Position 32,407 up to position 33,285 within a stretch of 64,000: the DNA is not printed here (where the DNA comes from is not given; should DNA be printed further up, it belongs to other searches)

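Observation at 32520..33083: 35-bp imperfect direct repeats bracket a truncated rhuM island gene wedged between two convergent genes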

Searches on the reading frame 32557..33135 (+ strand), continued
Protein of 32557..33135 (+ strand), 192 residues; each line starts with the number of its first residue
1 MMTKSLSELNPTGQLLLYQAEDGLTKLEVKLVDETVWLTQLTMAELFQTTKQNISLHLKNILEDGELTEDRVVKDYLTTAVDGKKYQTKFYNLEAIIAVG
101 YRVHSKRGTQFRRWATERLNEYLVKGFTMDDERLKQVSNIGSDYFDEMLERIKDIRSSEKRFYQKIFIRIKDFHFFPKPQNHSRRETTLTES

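Call 50: search_protein_families(library=pfam, proteins=[L035:9060-11759:+, L052:3267-3833:+, L068:9263-9859:+, L049:9206-10600:+, L058:5910-7202:+, L035:5173-7170:+, L035:7188-7904:+, L037:2934-3755:+], max_evalue=0.001)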
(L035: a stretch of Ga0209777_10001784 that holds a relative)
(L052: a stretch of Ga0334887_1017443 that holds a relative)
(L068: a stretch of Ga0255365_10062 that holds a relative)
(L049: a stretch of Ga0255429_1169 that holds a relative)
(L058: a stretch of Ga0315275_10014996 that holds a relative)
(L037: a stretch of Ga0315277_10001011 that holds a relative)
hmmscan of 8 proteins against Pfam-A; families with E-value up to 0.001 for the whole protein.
L035:9060-11759:+ (900 aa): 4 families
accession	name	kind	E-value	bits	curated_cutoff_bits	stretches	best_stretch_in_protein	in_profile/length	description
PF19778.5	RE_endonuc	-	8.2e-36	122.6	23.4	1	785-895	3-107/108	Endonuclease domain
PF04851.21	ResIII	-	2.8e-13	50.6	22.5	1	88-250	21-162/164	Type III restriction enzyme, res subunit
PF00270.35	DEAD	-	2.5e-07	31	26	1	92-249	16-159/167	DEAD/DEAH box helicase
PF02562.22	PhoH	-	0.00029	20.8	27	0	98-230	27-135/205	PhoH-like protein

L052:3267-3833:+ (189 aa): 1 family
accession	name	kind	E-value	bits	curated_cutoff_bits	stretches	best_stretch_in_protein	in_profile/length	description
PF01420.25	Methylase_S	-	2.1e-17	64.3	22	1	20-180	1-161/168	Type I restriction modification DNA specificity domain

L068:9263-9859:+ (199 aa): 7 families
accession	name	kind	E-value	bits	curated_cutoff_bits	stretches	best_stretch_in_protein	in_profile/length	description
PF19810.5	HFX_2341_N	-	5.4e-09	37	30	1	14-120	12-115/120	HFX_2341-like, N-terminal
PF13412.12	HTH_24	-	7.5e-06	25.9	21.9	1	140-183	4-48/48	Winged helix-turn-helix DNA-binding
PF01022.26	HTH_5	-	2.1e-05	24.8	22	1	140-182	3-45/47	Bacterial regulatory protein, arsR family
PF01978.25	TrmB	-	9.9e-05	22.6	25.6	1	149-186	19-56/68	Sugar-specific transcriptional regulator TrmB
PF09339.16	HTH_IclR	-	0.0001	22.5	22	1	144-183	8-49/52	IclR helix-turn-helix domain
PF09651.16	Cas_APE2256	-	0.0002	21.7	24.8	1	71-133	77-136/136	CRISPR-associated protein (Cas_APE2256)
PF24409.1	wHTH-PRTase_assc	-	0.00098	19.6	27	0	144-195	3-52/83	wHTH-PRTase associated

L049:9206-10600:+ (465 aa): 2 families
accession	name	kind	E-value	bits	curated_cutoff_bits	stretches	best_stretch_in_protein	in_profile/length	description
PF13175.12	AAA_15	-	2.8e-25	90.2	32.1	2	249-369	247-374/374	AAA ATPase domain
PF13304.12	AAA_21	-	2.4e-16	61.1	27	1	254-369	220-303/304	AAA domain, putative AbiEii toxin, Type IV TA system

L058:5910-7202:+ (431 aa): 1 family
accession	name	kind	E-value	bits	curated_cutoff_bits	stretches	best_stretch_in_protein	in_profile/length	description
PF01420.25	Methylase_S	-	1.5e-21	77.8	22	2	32-190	22-166/168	Type I restriction modification DNA specificity domain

L035:5173-7170:+ (666 aa): 1 family
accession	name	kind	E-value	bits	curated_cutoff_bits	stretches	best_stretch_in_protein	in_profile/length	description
PF01555.25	N6_N4_Mtase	-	2.8e-26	93.3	26.7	1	120-449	1-204/221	DNA methylase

L035:7188-7904:+ (239 aa): 0 families

L037:2934-3755:+ (274 aa): 0 families

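Call 73: search_protein_families(library=ncbifam, proteins=[window:32560-33135:+, P0249], max_evalue=0.001)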
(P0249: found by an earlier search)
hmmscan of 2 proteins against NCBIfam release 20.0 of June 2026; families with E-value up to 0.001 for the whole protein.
window:32560-33135:+ (191 aa): 0 families

P0249 (349 aa): 0 families
